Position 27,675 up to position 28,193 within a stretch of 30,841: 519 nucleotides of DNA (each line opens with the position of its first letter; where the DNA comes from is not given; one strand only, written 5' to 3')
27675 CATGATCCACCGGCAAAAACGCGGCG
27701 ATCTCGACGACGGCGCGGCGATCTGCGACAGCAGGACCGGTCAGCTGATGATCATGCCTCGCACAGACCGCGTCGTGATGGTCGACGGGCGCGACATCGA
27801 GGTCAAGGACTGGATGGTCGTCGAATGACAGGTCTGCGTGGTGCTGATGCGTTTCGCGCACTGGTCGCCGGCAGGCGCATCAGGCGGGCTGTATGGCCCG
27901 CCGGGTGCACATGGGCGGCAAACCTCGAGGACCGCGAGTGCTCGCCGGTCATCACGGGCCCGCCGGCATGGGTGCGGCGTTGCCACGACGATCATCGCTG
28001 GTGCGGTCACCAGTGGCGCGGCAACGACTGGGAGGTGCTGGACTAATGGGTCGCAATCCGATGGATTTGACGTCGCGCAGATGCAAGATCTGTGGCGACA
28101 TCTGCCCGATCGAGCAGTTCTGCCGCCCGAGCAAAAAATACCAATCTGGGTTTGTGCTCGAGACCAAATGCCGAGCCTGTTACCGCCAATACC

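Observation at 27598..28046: Two adjacent DUF2829-like (Tad2-family-like) domains in the early accessory region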

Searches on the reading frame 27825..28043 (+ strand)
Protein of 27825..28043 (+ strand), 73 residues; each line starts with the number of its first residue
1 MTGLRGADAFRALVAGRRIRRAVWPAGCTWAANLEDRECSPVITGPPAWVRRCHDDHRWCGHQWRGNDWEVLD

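Call 5: search_protein_families(library=pfam, proteins=[window:27825-28043:+], max_evalue=1)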
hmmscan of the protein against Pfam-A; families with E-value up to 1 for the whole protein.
window:27825-28043:+ (73 aa): 0 families

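Call 6: search_protein_families(library=phrogs, proteins=[window:27825-28043:+], max_evalue=1)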
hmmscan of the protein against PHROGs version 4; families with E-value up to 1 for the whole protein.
window:27825-28043:+ (73 aa): 0 families

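Call 11: search_solved_structures(query=window:27825-28043:+, max_evalue=10, show_alignments=3)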
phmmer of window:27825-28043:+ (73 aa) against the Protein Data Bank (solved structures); distinct sequences matched with E-value up to 10: 0.

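Call 12: find_homologous_proteins(query=window:27825-28043:+, max_evalue=1)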
Query window:27825-28043:+ (73 aa): 3 proteins with E <= 1 among 4 candidates.
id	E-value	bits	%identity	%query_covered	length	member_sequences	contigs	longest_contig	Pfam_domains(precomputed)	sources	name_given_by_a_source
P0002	2.3e-45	170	97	100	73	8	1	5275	-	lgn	-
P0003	7.1e-33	130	72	95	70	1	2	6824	-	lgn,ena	-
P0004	1.3e-31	126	71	99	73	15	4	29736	-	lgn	-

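Call 15: find_encoding_contigs(protein=P0004, flank=10000, max_places=4)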
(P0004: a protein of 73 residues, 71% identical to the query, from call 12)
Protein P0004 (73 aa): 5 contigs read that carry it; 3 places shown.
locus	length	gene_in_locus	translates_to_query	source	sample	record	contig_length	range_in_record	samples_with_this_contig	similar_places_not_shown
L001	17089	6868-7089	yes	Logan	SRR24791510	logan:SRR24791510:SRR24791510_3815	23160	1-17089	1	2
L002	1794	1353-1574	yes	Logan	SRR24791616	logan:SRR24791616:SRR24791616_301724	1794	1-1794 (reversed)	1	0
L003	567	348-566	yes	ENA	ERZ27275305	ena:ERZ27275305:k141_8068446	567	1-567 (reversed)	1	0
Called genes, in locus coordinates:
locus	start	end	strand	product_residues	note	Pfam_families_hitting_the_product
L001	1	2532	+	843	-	?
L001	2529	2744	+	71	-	-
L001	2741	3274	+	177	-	-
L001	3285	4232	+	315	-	PF00149:Metallophos (weak)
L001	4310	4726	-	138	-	-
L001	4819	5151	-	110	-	-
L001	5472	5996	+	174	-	PF13545:HTH_Crp_2 (faint)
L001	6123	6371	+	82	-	-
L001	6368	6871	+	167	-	-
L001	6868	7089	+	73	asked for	-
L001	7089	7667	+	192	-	-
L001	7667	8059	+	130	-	-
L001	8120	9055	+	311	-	PF03837:RecT (faint)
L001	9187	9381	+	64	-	-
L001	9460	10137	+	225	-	PF13730:HTH_36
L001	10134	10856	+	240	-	-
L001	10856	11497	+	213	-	PF13508:Acetyltransf_7 (faint), PF00583:Acetyltransf_1 (weak)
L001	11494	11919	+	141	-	-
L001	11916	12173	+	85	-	-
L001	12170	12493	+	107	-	-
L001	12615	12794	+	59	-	-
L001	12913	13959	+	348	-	PF17289:Terminase_6C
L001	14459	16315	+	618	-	PF04860:Phage_portal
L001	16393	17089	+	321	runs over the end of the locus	PF04233:Phage_Mu_F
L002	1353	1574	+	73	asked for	-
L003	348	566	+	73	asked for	?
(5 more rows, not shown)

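Call 16: find_encoding_contigs(protein=P0003, flank=7000, max_places=3)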
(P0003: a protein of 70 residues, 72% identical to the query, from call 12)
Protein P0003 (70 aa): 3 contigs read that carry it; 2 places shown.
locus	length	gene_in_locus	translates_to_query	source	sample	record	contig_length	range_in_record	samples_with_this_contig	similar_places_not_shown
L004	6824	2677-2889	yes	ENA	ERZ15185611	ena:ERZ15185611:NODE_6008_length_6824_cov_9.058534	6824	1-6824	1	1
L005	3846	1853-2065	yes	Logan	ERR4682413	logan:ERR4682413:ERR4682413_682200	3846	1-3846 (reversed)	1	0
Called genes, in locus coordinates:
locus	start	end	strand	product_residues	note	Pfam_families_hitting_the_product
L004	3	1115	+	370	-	?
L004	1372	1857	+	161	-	-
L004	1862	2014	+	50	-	-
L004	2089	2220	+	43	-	-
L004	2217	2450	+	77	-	PF11753:DUF3310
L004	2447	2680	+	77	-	-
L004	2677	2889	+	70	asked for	-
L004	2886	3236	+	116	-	-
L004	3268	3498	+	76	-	-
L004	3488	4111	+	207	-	-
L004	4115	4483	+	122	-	PF20901:Sf6_terminase (weak)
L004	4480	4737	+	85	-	-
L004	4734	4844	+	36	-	-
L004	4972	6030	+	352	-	PF03237:Terminase_6N (weak), PF17289:Terminase_6C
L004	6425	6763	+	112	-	-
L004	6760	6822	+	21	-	?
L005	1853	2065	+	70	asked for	-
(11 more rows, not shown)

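Call 31: search_protein_families(library=pfam, proteins=[P0003, P0004, L001:6368-6868:+, L004:2447-2677:+, L004:2886-3233:+, L004:3268-3495:+], max_evalue=10)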
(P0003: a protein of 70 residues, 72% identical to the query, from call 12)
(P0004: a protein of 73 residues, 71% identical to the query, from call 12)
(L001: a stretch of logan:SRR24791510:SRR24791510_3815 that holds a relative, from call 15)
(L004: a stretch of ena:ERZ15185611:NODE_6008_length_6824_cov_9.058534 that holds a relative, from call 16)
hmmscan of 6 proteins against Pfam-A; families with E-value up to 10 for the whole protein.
P0003 (70 aa): 1 family
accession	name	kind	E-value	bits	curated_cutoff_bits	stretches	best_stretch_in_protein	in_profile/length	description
PF11195.14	Tad2-like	-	0.027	15.4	25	1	1-36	1-40/73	Thoeris anti-defense 2-like domain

P0004 (73 aa): 0 families

L001:6368-6868:+ (167 aa): 2 families
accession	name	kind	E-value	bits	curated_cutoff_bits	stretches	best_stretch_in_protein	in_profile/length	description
PF06806.18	DUF1233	-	0.27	11.3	22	1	16-31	28-43/70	Putative excisionase (DUF1233)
PF11195.14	Tad2-like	-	0.29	12.1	25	1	103-166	3-73/73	Thoeris anti-defense 2-like domain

L004:2447-2677:+ (77 aa): 0 families

L004:2886-3233:+ (116 aa): 0 families

L004:3268-3495:+ (76 aa): 1 family
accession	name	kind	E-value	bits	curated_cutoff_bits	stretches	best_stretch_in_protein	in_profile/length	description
PF11195.14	Tad2-like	-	0.043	14.8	25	1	2-46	1-32/73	Thoeris anti-defense 2-like domain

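Call 37: search_solved_structures(query=A1, max_evalue=10, show_alignments=3)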
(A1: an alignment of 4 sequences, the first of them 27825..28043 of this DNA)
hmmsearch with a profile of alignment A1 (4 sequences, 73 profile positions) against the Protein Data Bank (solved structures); distinct sequences matched with E-value up to 10: 1.
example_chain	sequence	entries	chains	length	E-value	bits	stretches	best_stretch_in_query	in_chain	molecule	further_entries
7ane_aw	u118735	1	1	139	1.6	12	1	56-72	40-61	mS69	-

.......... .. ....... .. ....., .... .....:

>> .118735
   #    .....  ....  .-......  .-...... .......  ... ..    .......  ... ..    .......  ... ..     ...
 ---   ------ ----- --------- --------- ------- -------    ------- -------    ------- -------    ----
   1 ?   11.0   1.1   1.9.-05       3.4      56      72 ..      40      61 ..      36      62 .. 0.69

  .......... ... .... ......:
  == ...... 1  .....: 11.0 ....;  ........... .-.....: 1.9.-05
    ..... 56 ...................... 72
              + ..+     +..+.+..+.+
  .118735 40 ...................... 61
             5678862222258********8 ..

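Call 38: predict_structure(alignment_id=A1)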
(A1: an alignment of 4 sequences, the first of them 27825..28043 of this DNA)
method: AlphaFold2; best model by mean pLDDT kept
length: 73 residues; sequences in the alignment: 4
mean_pLDDT: 54.0   pTM: 0.41
mean pLDDT of the five models: 54.0, 48.2, 46.8, 45.6, 44.8
residues with pLDDT >= 90: 0; 70-90: 4; 50-70: 35; < 50: 34
segments of 3 or more residues with pLDDT < 50: 26-40, 44-46, 51-55, 57-63
pLDDT, mean of each block of 10 residues (from residue 1): 62 69 51 41 50 47 55 62
secondary structure, 60 per line:
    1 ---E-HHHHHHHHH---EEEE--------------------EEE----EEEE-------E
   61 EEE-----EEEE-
elements in order: H6-14 E18-21 E42-44 E49-52 E60-63 E69-72

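Call 40: search_dna_similar(query=window:27825-28043:+, collection=phages, mode=protein, max_evalue=10, max_rows=25)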
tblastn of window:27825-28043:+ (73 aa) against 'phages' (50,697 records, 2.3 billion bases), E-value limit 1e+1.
Records with a match: 30; places in all: 30; records where one place covers at least 80% of the query: 0.
Best place of each record, by identity: <60% 30.
By first word of the organism name: Escherichia 27; Rhodothermus 1; Wifcevirus 1; Shigella 1.
By host as written in the record: Escherichia coli 13; Escherichia coli O157:H7 5; - 3; Escherichia sp. 3; Rhodothermus marinus 1; Escherichia coli SA02 1; Escherichia coli ESBL120 1; Shigella flexneri 1; and 2 more.
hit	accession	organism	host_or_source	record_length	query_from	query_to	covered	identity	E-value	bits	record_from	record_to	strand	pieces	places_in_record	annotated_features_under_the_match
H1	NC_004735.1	Rhodothermus phage RM378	Rhodothermus marinus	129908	11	64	74%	33.3%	6e-1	33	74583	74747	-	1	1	hypothetical protein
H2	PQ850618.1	Escherichia phage ManiWeber_Bas99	Escherichia coli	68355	49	68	27%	52.2%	4e-1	34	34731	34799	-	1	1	DNA helicase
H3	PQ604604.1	Escherichia phage ECP_WGS_SA1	Escherichia coli SA02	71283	49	68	27%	52.2%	4e-1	34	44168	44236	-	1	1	record has no annotation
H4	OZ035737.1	Wifcevirus WFH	-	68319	49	68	27%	52.2%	4e-1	33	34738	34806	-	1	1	record has no annotation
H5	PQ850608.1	Escherichia phage HermannAdler_Bas98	Escherichia coli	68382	49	68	27%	52.2%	4e-1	33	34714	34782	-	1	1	DNA helicase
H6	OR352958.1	Escherichia phage AV128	Escherichia coli ESBL120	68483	49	68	27%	52.2%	4e-1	33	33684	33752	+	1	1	DNA helicase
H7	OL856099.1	Shigella phage CWP003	Shigella flexneri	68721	49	68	27%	52.2%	4e-1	33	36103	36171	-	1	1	none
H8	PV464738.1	Escherichia phage RCIP0319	Escherichia coli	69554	49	68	27%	52.2%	4e-1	33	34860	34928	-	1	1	hypothetical protein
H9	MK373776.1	Escherichia phage vB_EcoM_WFH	-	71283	49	68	27%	52.2%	4e-1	33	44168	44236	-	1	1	hypothetical protein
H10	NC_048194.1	Escherichia phage vB_EcoM_WFH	-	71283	49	68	27%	52.2%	4e-1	33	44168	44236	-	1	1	hypothetical protein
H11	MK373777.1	Escherichia phage vB_EcoM_WFC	Escherichia coli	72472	49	68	27%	52.2%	4e-1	33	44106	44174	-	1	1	putative helicase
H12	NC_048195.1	Escherichia phage vB_EcoM_WFC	Escherichia coli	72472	49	68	27%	52.2%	4e-1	33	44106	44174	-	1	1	putative helicase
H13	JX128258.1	Escherichia phage ECML-117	Escherichia coli O157:H7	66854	49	68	27%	52.2%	4e-1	33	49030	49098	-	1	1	DNA helicase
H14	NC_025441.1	Escherichia phage ECML-117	Escherichia coli O157:H7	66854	49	68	27%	52.2%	4e-1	33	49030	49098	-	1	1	DNA helicase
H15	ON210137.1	Escherichia phage EC150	Escherichia coli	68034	49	68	27%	52.2%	4e-1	33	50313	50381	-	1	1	DNA helicase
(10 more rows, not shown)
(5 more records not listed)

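Call 55: find_related_loci(query=A1, collection=viral_contigs, flank=4000)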
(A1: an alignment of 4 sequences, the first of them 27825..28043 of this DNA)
Query A1 (73 aa) in viral_contigs; peptide patterns used: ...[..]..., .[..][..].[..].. (x = any residue, [..] = any of these).
55 stretches matched a pattern; 3 encode a relative of the query (tblastn E <= 1e-3); 3 distinct loci.
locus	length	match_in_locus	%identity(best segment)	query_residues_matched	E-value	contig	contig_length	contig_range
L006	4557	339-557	95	1-73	4e-46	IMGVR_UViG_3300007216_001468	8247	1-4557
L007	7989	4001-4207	77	3-71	5e-38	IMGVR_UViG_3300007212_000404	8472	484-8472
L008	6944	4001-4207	77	3-71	5e-38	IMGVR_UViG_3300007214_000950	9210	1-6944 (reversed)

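Call 64: fold_search(model_id=the predicted structure, library=pdb)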
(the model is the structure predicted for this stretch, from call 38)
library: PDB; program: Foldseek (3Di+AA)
matches with E <= 10: 5; with E <= 0.001: 0
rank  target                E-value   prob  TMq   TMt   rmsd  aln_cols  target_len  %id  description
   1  8wje_A                6.3e-01  0.28  0.43  0.37  11.9        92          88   13  Structure of apo-SPO1 Tad2 (released 2024-09-25)
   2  2lx7_MODEL_1_A        6.6e+00  0.03  0.28  0.31   7.7        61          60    8  Solution NMR structure of SH3 domain of growth arrest-specific protein 7 (GAS7) (fragment 1-60) from Homo sapi (released 2012-10-10)
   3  5ux0_D                8.1e+00  0.02  0.22  0.04   4.4        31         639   10  X-ray crystal structure of Marinitoga piezophila Argonaute in complex with 5' OH guide RNA and target DNA (released 2017-05-03)
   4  5wew_E                8.6e+00  0.01  0.17  0.12   8.9        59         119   14  Crystal structure of Klebsiella pneumoniae fosfomycin resistance protein (FosAKP) with inhibitor (ANY1) bound (released 2018-07-18)
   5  3dkm                  9.2e+00  0.02  0.28  0.27   6.5        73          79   14  Crystal structure of the HECTD1 CPH domain (released 2008-08-19)

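Call 69: find_related_loci(query=A1, collection=genome_contigs, flank=6000)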
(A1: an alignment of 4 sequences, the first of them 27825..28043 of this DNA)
Query A1 (73 aa) in genome_contigs; peptide patterns used: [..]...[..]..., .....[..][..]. (x = any residue, [..] = any of these).
51 stretches matched a pattern, but none encodes a relative of the query by tblastn (E <= 1e-3).

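Call 80: find_homologous_proteins(query=A5, max_evalue=10)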
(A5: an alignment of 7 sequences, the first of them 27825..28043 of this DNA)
Query A5 (7 sequences) (73 aa, profile of the alignment): 8 proteins with E <= 10 among 16 candidates.
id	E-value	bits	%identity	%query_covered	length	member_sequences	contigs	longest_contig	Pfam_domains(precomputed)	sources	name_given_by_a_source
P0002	1.2e-43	165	97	100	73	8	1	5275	-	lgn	-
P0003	2.1e-41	157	72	95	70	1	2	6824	-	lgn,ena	-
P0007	4.4e-41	156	73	96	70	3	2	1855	-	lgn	-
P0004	1.2e-40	155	71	99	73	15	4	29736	-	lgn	-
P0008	3.6e-33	131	61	96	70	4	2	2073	-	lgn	-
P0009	8.3e-32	127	63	96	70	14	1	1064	-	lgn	-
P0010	1.4e-31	126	61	96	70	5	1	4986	-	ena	-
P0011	9.7e-30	120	55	95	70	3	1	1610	-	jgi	jgi:hypothetical protein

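Call 82: find_encoding_contigs(protein=P0010, flank=5000, max_places=2)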
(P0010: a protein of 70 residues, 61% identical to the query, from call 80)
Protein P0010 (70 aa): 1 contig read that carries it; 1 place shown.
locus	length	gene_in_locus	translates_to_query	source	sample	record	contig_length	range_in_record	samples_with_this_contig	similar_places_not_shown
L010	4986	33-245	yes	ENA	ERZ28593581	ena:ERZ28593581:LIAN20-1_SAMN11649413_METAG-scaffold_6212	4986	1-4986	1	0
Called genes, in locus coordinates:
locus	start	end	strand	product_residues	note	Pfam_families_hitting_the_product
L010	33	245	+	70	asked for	-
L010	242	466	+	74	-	-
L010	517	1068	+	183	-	-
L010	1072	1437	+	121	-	-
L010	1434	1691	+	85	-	-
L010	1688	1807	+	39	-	-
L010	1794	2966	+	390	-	PF03237:Terminase_6N, PF17289:Terminase_6C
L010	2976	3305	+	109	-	-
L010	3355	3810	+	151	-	-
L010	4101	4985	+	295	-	?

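Call 83: find_encoding_contigs(protein=P0008, flank=5000, max_places=2)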
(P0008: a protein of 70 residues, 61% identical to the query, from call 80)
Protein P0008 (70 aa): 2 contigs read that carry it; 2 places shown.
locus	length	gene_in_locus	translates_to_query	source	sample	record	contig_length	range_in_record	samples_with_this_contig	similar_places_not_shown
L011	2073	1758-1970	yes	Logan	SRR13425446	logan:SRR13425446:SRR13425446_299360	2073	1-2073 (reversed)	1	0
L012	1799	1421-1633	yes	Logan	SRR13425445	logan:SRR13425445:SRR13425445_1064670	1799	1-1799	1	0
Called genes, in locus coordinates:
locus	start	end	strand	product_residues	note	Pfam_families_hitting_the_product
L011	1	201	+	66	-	?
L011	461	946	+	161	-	-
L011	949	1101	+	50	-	-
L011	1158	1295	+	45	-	-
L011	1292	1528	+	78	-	PF11753:DUF3310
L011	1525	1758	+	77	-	-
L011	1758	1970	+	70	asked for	-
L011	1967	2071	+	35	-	?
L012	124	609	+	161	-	-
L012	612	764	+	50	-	-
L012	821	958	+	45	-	-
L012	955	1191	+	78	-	PF11753:DUF3310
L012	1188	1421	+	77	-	-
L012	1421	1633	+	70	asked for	-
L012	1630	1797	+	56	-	?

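Call 84: find_encoding_contigs(protein=P0011, flank=5000, max_places=2)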
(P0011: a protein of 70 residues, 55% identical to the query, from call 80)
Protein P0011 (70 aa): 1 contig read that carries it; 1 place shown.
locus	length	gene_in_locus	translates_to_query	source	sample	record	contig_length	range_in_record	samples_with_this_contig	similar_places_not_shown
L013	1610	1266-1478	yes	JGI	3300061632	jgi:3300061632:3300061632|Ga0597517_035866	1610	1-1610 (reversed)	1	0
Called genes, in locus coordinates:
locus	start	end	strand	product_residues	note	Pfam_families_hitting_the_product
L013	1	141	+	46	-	?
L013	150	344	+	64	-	-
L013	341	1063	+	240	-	PF11753:DUF3310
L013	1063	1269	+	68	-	-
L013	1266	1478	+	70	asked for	-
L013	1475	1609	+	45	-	?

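Call 86: search_protein_families(library=pfam, proteins=[P0008, P0011, P0009, P0007], max_evalue=10)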
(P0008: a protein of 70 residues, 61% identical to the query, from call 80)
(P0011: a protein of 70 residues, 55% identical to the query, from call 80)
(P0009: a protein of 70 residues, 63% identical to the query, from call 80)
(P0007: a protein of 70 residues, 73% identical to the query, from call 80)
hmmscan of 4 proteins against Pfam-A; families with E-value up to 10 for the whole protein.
P0008 (70 aa): 0 families

P0011 (70 aa): 0 families

P0009 (70 aa): 0 families

P0007 (70 aa): 1 family
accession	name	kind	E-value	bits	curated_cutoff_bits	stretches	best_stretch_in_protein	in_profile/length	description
PF11195.14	Tad2-like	-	0.072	14.1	25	1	1-27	1-28/73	Thoeris anti-defense 2-like domain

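Call 92: search_protein_families(library=ncbifam, proteins=[window:27825-28043:+, L001:6368-6868:+, P0003], max_evalue=10)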
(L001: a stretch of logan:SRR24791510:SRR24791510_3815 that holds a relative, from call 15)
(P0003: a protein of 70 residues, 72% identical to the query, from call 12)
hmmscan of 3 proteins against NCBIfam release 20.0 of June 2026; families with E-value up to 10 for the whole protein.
window:27825-28043:+ (73 aa): 0 families

L001:6368-6868:+ (167 aa): 0 families

P0003 (70 aa): 0 families

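Call 95: fold_search(model_id=the predicted structure, library=viral)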
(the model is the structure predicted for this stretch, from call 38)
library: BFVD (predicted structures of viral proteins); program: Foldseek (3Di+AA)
matches with E <= 10: 63; with E <= 0.001: 0
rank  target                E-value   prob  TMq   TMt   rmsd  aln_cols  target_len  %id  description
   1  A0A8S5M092            6.7e-01  0.23  0.42  0.13  11.6        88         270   15  Thoeris anti-defense 2-like domain-containing protein [Podoviridae sp. ctzeq1]
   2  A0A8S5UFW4            1.1e+00  0.18  0.42  0.18   8.2        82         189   18  Thoeris anti-defense 2-like domain-containing protein [Myoviridae sp. ctshb19]
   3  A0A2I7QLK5            1.2e+00  0.06  0.27  0.27   9.7        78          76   15  (no name in the UniProt tables at hand)
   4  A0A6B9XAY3            1.8e+00  0.18  0.42  0.18   6.6        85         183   12  Uncharacterized protein [Escherichia phage alia]
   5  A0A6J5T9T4            2.3e+00  0.02  0.20  0.17  18.4        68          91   16  Lipoprotein [uncultured Caudovirales phage]
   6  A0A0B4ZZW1            2.5e+00  0.04  0.24  0.20   9.2        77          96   10  Uncharacterized protein [Mycobacterium phage Cosmo]
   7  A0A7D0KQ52            3.0e+00  0.02  0.17  0.17  11.7        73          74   10  (no name in the UniProt tables at hand)
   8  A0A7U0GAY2            3.4e+00  0.12  0.43  0.27   6.3        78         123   14  (no name in the UniProt tables at hand)
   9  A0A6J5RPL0            3.9e+00  0.13  0.42  0.13   6.6        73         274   12  Uncharacterized protein [uncultured Caudovirales phage]
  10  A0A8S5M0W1            3.9e+00  0.09  0.37  0.17   5.5        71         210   10  Uncharacterized protein [Podoviridae sp. ctzeq1]
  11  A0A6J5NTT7            4.5e+00  0.08  0.39  0.22   5.5        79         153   11  Uncharacterized protein [uncultured Caudovirales phage]
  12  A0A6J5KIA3            4.5e+00  0.06  0.28  0.07   7.2        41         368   15  Uncharacterized protein [uncultured Caudovirales phage]
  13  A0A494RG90            4.5e+00  0.04  0.28  0.27   7.0        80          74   12  (no name in the UniProt tables at hand)
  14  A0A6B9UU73            4.5e+00  0.02  0.22  0.08  14.9        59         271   12  (no name in the UniProt tables at hand)
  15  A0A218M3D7            4.8e+00  0.08  0.36  0.33   5.8        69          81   17  Uncharacterized protein [Acidovorax phage ACP17]
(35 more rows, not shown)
